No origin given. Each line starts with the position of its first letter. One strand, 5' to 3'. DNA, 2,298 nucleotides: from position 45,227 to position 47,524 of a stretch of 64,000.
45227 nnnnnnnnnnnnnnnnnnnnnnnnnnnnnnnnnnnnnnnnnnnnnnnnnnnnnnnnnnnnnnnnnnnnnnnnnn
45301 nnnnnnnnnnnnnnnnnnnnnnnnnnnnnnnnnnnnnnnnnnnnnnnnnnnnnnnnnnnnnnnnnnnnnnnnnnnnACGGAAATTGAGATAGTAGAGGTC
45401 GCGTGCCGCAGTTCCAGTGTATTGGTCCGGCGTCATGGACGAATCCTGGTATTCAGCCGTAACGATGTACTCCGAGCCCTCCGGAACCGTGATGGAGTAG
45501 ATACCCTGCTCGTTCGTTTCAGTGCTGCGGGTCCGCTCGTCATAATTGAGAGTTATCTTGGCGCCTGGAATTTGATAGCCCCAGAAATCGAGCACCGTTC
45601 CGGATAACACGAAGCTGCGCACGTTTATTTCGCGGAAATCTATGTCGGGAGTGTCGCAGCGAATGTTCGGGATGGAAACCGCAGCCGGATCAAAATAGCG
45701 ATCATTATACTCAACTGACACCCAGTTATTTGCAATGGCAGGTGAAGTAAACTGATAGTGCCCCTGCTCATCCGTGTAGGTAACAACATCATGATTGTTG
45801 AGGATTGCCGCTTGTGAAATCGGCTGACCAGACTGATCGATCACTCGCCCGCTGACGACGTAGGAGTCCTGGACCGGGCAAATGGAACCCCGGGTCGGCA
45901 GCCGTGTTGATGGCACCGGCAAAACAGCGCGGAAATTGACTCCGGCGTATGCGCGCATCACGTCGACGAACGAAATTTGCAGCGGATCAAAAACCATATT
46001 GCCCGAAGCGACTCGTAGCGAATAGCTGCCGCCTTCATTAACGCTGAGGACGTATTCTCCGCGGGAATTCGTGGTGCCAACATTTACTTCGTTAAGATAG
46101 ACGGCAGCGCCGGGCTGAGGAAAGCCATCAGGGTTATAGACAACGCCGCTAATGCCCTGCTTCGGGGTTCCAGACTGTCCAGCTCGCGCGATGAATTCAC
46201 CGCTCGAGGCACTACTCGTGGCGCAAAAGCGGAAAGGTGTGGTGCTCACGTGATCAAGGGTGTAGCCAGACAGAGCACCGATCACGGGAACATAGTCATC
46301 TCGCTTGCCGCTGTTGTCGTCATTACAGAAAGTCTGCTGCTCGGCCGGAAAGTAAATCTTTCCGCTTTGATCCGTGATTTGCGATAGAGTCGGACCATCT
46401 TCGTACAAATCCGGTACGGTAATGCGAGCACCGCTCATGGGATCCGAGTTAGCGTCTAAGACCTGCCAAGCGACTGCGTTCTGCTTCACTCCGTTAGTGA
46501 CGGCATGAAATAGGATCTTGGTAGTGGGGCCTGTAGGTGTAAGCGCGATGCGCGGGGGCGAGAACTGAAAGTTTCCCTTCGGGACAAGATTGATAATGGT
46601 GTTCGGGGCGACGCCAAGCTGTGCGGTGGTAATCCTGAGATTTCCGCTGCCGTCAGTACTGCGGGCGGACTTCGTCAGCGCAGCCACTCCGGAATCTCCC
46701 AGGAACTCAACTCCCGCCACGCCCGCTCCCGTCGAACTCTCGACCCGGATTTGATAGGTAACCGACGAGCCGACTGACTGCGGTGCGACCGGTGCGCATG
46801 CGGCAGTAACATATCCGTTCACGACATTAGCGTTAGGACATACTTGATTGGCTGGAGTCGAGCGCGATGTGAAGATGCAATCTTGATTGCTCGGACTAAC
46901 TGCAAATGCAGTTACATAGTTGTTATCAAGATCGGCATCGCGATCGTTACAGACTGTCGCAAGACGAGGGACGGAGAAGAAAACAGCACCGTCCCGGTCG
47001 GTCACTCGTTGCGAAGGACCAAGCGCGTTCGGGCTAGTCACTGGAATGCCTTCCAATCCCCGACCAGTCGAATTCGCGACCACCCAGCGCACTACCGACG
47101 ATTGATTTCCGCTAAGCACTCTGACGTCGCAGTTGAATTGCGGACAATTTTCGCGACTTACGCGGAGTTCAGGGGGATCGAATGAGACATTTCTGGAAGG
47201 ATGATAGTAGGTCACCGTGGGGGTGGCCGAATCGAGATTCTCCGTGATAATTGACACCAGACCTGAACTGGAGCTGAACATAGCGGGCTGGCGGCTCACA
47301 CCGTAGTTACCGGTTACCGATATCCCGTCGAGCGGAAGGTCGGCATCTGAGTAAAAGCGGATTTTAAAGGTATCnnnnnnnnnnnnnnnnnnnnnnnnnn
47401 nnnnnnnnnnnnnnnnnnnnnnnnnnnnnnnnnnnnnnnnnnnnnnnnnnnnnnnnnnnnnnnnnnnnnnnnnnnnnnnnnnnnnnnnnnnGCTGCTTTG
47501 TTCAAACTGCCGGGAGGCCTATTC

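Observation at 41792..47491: Operon of a 1238-aa multi-domain Thr/Pro-repeat surface protein and an S8 protease sharing carboxypeptidase-regulatory-like domains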

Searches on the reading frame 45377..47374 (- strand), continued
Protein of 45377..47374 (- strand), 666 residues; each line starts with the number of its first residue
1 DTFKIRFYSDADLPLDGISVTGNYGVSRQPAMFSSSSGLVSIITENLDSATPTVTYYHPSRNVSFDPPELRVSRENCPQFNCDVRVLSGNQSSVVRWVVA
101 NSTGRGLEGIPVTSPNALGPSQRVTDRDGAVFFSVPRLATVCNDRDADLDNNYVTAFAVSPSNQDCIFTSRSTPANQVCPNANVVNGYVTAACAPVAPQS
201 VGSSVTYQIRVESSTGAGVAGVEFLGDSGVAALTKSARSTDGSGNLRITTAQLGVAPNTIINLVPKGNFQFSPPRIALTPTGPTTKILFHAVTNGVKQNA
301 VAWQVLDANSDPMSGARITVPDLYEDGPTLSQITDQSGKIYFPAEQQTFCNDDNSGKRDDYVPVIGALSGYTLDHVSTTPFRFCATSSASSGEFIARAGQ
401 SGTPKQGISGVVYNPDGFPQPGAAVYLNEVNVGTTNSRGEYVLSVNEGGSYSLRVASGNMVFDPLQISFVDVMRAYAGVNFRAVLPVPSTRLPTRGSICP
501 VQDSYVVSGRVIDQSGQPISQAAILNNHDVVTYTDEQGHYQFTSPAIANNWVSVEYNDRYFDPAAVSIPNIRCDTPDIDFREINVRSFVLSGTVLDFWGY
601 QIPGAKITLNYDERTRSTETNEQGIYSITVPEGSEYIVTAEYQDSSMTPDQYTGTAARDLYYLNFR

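Call 49: list_cluster_members(proteins=[P0006, P0008, P0009, P0010, P0012, P0013, P0028, P0031, P0043, P0064])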
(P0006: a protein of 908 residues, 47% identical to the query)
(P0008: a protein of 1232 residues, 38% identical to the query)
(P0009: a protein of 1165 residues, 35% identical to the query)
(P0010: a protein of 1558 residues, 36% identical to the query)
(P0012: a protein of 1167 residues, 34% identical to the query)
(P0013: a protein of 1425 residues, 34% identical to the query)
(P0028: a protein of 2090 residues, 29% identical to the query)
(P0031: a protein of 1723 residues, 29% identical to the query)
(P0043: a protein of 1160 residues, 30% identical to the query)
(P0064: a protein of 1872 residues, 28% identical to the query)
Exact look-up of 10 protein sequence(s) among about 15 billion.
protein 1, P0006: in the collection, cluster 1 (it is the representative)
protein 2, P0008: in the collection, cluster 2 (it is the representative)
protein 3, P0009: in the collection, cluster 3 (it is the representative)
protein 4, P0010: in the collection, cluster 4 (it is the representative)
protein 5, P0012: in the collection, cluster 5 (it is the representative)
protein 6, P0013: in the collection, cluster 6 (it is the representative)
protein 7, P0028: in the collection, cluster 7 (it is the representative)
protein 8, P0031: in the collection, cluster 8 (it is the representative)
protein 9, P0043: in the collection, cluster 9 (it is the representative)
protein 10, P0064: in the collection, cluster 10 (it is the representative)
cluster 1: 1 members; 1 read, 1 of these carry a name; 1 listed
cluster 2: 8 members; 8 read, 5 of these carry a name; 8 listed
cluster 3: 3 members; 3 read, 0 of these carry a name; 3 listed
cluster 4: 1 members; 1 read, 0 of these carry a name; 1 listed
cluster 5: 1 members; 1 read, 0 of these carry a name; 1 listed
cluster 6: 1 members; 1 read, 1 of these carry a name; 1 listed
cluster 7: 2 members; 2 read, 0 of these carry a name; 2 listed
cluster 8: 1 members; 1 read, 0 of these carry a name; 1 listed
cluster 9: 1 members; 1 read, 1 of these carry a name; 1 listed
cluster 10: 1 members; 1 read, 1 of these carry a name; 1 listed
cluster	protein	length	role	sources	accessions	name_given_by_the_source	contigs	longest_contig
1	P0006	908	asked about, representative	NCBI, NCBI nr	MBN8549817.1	MAG: hypothetical protein J0M12_10930, partial [Deltaproteobacteria bacterium] | hypothetical protein [Deltaproteobacteria bacterium]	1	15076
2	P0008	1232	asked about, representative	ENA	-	-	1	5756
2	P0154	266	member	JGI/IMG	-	hypothetical protein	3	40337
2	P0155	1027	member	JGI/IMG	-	hypothetical protein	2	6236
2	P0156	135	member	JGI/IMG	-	hypothetical protein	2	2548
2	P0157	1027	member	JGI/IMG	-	hypothetical protein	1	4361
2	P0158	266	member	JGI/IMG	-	hypothetical protein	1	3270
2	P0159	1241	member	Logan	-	-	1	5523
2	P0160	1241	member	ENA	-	-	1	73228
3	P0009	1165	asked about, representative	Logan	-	-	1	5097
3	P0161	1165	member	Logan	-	-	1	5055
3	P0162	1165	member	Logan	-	-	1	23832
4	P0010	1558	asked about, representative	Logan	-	-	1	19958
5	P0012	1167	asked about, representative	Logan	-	-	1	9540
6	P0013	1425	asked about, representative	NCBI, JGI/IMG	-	hypothetical protein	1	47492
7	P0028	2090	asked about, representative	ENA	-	-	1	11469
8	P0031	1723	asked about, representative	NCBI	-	-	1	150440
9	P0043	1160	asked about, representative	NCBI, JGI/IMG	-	hypothetical protein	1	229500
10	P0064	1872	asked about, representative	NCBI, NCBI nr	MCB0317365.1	MAG: hypothetical protein KDD56_01315 [Bdellovibrionales bacterium] | hypothetical protein [Bdellovibrionales bacterium]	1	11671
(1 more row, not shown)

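Call 52: search_protein_families(library=pfam, proteins=[P0005, P0010, P0013, P0014, P0028, P0033], max_evalue=0.01)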
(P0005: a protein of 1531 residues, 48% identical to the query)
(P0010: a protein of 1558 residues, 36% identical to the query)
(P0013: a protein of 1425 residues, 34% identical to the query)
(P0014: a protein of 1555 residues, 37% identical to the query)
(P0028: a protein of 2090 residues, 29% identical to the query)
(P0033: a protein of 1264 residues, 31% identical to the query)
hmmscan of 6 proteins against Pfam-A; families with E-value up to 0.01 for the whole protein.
P0005 (1531 aa): 4 families
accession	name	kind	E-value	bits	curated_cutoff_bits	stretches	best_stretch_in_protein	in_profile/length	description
PF13620.12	CarboxypepD_reg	-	9.6e-14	51.9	32.3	3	422-471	2-56/82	Carboxypeptidase regulatory-like domain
PF13715.12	CarbopepD_reg_2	-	1.9e-13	50.7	32.2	1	422-471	1-52/88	CarboxypepD_reg-like domain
PF15976.11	CooC_C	-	1.9e-08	34.6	29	0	519-575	17-71/93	CS1-pili formation C-terminal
PF23591.1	CILP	-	0.0038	17.7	27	0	424-462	9-48/90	Cartilage intermediate layer protein 1-like domain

P0010 (1558 aa): 4 families
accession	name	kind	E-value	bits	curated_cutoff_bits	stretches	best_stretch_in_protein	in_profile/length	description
PF13620.12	CarboxypepD_reg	-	2e-15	57.3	32.3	1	537-588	1-57/82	Carboxypeptidase regulatory-like domain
PF15976.11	CooC_C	-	1.2e-09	38.5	29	1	530-579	11-59/93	CS1-pili formation C-terminal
PF13715.12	CarbopepD_reg_2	-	6.1e-08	33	32.2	0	538-576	1-42/88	CarboxypepD_reg-like domain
PF17210.9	SdrD_B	-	0.007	17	29.7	0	640-675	30-65/112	SdrD B-like domain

P0013 (1425 aa): 5 families
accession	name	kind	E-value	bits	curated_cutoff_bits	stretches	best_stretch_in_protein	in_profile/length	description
PF13620.12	CarboxypepD_reg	-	8.3e-11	42.5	32.3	2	447-502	1-59/82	Carboxypeptidase regulatory-like domain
PF15976.11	CooC_C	-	1.8e-09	38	29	0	445-494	16-65/93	CS1-pili formation C-terminal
PF13715.12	CarbopepD_reg_2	-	1.4e-08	35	32.2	0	632-680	2-49/88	CarboxypepD_reg-like domain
PF16371.11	MetallophosN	-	3.5e-06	27.6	35.6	0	450-489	1-38/77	N terminal of Calcineurin-like phosphoesterase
PF25020.1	TTR_TEN1-4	-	1.3e-05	25.4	27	0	626-662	4-43/86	Teneurin TTR-like domain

P0014 (1555 aa): 5 families
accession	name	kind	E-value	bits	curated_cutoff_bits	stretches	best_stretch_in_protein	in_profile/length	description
PF13620.12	CarboxypepD_reg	-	3.9e-10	40.4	32.3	2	537-584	2-54/82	Carboxypeptidase regulatory-like domain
PF13715.12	CarbopepD_reg_2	-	2.9e-08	34.1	32.2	0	537-574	1-40/88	CarboxypepD_reg-like domain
PF11949.14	DUF3466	-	2.9e-05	23.2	25.1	1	967-1185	387-572/609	Protein of unknown function (DUF3466)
PF15976.11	CooC_C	-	0.0005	20.5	29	0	537-574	19-55/93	CS1-pili formation C-terminal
PF25020.1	TTR_TEN1-4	-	0.0018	18.6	27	0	432-490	4-65/86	Teneurin TTR-like domain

P0028 (2090 aa): 3 families
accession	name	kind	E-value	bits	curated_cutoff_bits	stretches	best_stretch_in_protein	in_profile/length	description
PF13620.12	CarboxypepD_reg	-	4.2e-12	46.7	32.3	1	609-666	1-58/82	Carboxypeptidase regulatory-like domain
PF15976.11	CooC_C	-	3.2e-07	30.7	29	0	527-571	19-62/93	CS1-pili formation C-terminal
PF25020.1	TTR_TEN1-4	-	0.0035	17.7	27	0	527-579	9-62/86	Teneurin TTR-like domain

P0033 (1264 aa): 5 families
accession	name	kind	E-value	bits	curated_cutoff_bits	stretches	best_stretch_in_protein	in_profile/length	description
PF13620.12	CarboxypepD_reg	-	1.4e-10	41.8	32.3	2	522-571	2-56/82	Carboxypeptidase regulatory-like domain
PF15976.11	CooC_C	-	1e-09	38.8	29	1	523-566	20-62/93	CS1-pili formation C-terminal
PF13715.12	CarbopepD_reg_2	-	4.7e-08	33.4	32.2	0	522-569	1-50/88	CarboxypepD_reg-like domain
PF25020.1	TTR_TEN1-4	-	1.7e-06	28.3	27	0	604-667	8-71/86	Teneurin TTR-like domain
PF16371.11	MetallophosN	-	0.00011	22.7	35.6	0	436-469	6-38/77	N terminal of Calcineurin-like phosphoesterase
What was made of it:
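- Tried and rejected: Six diverse members scanned singly showed only CarboxypepD_reg-type hits (call 52).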

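Call 77: list_cluster_members(proteins=[P0014, P0016, P0017, P0020, P0021, P0022, P0025, P0029, P0034, P0058])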
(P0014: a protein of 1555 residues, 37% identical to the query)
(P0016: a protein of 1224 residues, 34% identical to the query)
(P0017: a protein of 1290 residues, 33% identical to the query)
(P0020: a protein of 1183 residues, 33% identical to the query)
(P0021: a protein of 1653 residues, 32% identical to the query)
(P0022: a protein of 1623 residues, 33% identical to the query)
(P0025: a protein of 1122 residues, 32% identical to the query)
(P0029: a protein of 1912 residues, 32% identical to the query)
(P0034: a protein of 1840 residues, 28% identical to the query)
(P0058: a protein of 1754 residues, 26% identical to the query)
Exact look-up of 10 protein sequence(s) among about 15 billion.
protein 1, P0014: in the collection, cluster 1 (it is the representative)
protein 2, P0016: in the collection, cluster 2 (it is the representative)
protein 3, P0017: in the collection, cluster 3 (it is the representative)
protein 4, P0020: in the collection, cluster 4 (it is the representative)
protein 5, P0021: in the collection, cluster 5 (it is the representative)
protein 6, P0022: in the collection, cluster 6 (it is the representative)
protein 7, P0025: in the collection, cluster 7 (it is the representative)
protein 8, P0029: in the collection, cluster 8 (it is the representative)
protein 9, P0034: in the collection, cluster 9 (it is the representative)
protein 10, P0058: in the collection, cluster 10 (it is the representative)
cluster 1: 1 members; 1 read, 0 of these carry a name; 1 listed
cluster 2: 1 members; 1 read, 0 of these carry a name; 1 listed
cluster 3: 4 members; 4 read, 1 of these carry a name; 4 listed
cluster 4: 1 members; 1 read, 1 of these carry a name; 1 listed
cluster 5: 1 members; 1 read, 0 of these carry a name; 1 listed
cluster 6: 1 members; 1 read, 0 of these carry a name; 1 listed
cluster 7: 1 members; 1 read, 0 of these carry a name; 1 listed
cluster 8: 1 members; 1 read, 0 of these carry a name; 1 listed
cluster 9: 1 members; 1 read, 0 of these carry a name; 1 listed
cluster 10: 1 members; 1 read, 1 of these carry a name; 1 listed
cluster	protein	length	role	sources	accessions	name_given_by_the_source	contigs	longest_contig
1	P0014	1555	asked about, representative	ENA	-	-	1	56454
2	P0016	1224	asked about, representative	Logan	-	-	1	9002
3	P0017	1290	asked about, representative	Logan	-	-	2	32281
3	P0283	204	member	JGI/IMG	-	hypothetical protein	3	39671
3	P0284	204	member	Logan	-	-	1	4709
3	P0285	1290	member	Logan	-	-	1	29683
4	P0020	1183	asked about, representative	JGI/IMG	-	hypothetical protein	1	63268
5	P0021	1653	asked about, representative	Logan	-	-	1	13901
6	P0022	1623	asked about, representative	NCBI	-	-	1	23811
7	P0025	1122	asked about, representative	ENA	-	-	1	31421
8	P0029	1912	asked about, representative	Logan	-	-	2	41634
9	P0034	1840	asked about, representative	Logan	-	-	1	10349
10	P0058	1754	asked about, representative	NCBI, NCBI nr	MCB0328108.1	MAG: hypothetical protein KDD70_00555, partial [Bdellovibrionales bacterium] | hypothetical protein [Bdellovibrionales bacterium]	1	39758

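Call 83: find_related_loci(query=A6, collection=metagenome_contigs, flank=4000)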
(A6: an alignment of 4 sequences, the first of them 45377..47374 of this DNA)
Query A6 (666 aa) in metagenome_contigs; peptide patterns used: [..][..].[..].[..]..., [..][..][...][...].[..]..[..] (x = any residue, [..] = any of these).
466 stretches matched a pattern, but none encodes a relative of the query by tblastn (E <= 1e-3).

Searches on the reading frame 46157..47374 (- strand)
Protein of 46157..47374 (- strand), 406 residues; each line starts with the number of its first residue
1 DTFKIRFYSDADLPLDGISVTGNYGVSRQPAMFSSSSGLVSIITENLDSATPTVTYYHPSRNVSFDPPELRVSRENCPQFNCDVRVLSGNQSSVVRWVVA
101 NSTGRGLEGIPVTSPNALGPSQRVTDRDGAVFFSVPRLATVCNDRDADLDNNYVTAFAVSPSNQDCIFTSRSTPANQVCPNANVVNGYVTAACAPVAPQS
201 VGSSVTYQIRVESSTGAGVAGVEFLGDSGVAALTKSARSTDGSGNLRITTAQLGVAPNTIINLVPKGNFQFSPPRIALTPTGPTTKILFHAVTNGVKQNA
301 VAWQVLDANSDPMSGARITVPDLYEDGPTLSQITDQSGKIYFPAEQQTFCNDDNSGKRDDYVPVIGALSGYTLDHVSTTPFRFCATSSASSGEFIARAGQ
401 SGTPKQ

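Call 59: predict_structure(alignment_id=A3)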
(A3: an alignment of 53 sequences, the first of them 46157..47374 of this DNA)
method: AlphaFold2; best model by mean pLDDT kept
length: 406 residues; sequences in the alignment: 53
mean_pLDDT: 94.4   pTM: 0.89
mean pLDDT of the five models: 94.4, 94.2, 93.5, 93.5, 93.2
residues with pLDDT >= 90: 368; 70-90: 31; 50-70: 6; < 50: 1
segments of 3 or more residues with pLDDT < 50: none
pLDDT, mean of each block of 10 residues (from residue 1): 97 98 97 98 96 97 96 97 96 98 98 95 97 97 94 96 93 92 97 93 95 95 97 98 98 96 97 94 87 95 97 97 86 97 95 89 95 92 92 90 52
secondary structure, 60 per line:
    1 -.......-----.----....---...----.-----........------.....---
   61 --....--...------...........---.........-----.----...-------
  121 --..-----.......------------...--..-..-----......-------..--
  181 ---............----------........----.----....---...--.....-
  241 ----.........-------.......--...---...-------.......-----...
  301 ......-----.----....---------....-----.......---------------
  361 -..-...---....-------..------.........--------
elements in order: E2-8 E19-22 E39-43 E53-57 E63-66 E69-71 E81-88 E92-100 E111-113 E130-136 E164-169 E184-195 E206-213 E223-226 H235-238 E245-249 H250-253 E261-267 E270-272 E276-278 E286-292 E298-306 E317-320 E330-333 E339-345 E365-367 E371-374 E390-398
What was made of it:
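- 46157..47374 (-): N1-N4, aa 40-445: four beta-sandwich domains arranged as a duplicated two-domain unit; unknown to Pfam. AF2 model pLDDT 94.4, pTM 0.89 (call 59).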

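Call 62: fold_search(model_id=the predicted structure, library=pdb)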
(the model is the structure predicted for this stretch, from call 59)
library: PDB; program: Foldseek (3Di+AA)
matches with E <= 10: 1005; with E <= 0.001: 79
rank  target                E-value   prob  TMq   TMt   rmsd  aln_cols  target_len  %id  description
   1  6fwv_B                3.0e-11  1.00  0.18  0.15  38.6       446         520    9  The Bacillus anthracis TIE protein (released 2018-08-08)
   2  6fwv_A                6.1e-11  1.00  0.19  0.15  38.7       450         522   10  The Bacillus anthracis TIE protein (released 2018-08-08)
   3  1d2p                  5.8e-09  1.00  0.21  0.22  24.6       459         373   10  CRYSTAL STRUCTURE OF TWO B REPEAT UNITS (B1B2) OF THE COLLAGEN BINDING PROTEIN (CNA) OF STAPHYLOCOCCUS AUREUS (released 2000-09-27)
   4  3kpt_B                5.0e-08  1.00  0.16  0.18  28.7       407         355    8  Crystal structure of BcpA, the major pilin subunit of Bacillus cereus (released 2009-11-24)
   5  3kpt_A                6.3e-08  1.00  0.15  0.17  28.7       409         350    8  Crystal structure of BcpA, the major pilin subunit of Bacillus cereus (released 2009-11-24)
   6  7vcr_A                7.0e-08  0.97  0.12  0.11  33.8       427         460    9  Crystal Structure of PitA fragment from pilus islet-2 of Streptococcus oralis (released 2022-06-01)
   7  8wb8                  1.0e-07  1.00  0.17  0.17  22.3       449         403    9  Crystal Structure of the shaft pilin LrpA from Ligilactobacillus ruminis - orthorhombic form (released 2024-07-10)
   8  4oq1                  1.1e-07  1.00  0.17  0.21  24.7       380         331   10  Structure of the Streptococcal ancillary pilin (released 2014-04-23)
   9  3rkp_B                1.6e-07  1.00  0.16  0.18  28.8       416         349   10  Crystal structure of BcpA*(D312A), the major pilin subunit of Bacillus cereus (released 2012-05-30)
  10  7vcr_B                2.0e-07  0.98  0.14  0.13  33.5       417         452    9  Crystal Structure of PitA fragment from pilus islet-2 of Streptococcus oralis (released 2022-06-01)
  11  7vcn_B                2.0e-07  0.96  0.13  0.12  32.1       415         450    8  Crystal Structure of PitA fragment from pilus islet-2 of Streptococcus oralis with Tb-Xo4 (released 2022-07-13)
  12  8f70                  2.1e-07  0.97  0.16  0.12  40.5       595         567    7  Identification of an Immunodominant region on a Group A Streptococcus T-antigen Reveals Temperature-Dependent Motion in  (released 2023-03-08)
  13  10ps                  2.2e-07  1.00  0.19  0.14  31.5       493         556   11  Crystal structure of SdrD A2-A3-B1-B2 domains from Staphylococcus aureus JH1 (released 2026-02-11)
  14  3rkp_A                3.7e-07  1.00  0.16  0.18  28.9       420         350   10  Crystal structure of BcpA*(D312A), the major pilin subunit of Bacillus cereus (released 2012-05-30)
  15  8w5b                  6.1e-07  1.00  0.18  0.18  23.4       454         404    9  Crystal Structure of the shaft pilin LrpA from Ligilactobacillus ruminis (released 2024-07-10)
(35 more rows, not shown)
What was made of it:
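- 46157..47374 (-): Foldseek matches CnaB/pilin-type tandem sandwiches (6fwv 3e-11, 1d2p 6e-9; call 62).
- On Sortase-anchored CnaB adhesins and pilins: Foldseek probability 1.00 to 1d2p, 3kpt and 6fwv (call 62).
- Closest known: Gram-positive MSCRAMM adhesins and pilins with Cna B-type stalk repeats. Same: The fold of N1-N4 is tandem CnaB/prealbumin-like beta-sandwiches forming a rod (Foldseek 6fwv 3e-11, 1d2p 6e-9, 3kpt 5e-8; call 62).
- Closest known: Gram-positive MSCRAMM adhesins and pilins with Cna B-type stalk repeats. Different: Sequence identity is 7-12% (call 62).
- Fold: N1-N4 gives pLDDT 94.4 and pTM 0.89, which suggests a fixed rod, and matches CnaB/pilin stalk domains (calls 59, 62). 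The large protein's fold matches are generic, with low TM-scores over the whole chain (call 62).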
